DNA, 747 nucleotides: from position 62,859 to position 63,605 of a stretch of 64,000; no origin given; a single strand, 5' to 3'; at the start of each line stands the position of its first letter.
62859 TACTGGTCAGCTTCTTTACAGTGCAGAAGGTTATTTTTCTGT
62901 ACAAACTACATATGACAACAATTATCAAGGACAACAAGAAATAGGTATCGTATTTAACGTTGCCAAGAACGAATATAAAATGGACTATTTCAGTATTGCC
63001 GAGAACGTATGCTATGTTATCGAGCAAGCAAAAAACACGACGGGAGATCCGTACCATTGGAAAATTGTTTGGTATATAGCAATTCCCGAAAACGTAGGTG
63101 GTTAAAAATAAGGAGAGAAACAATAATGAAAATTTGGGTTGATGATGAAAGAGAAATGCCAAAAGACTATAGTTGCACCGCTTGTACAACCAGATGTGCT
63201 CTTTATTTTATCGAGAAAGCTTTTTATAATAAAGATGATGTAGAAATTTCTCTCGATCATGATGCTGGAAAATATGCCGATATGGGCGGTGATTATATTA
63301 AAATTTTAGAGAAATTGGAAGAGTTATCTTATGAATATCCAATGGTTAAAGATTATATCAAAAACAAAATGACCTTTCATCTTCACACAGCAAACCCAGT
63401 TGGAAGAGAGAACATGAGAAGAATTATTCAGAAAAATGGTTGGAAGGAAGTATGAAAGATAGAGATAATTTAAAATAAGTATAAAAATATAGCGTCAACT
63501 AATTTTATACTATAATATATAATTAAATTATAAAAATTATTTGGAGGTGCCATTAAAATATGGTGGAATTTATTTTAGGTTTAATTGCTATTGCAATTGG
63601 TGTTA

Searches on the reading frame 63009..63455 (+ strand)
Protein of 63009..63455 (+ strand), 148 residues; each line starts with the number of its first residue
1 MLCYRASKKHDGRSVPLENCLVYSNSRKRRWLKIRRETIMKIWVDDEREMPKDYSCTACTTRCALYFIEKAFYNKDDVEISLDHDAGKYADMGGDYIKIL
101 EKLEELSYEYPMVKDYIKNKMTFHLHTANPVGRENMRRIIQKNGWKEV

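Call 84: find_encoding_contigs(protein=window:63009-63455:+, flank=10000, max_places=3)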
Protein window:63009-63455:+ (148 aa): no gene with exactly this product is on record in the collection.
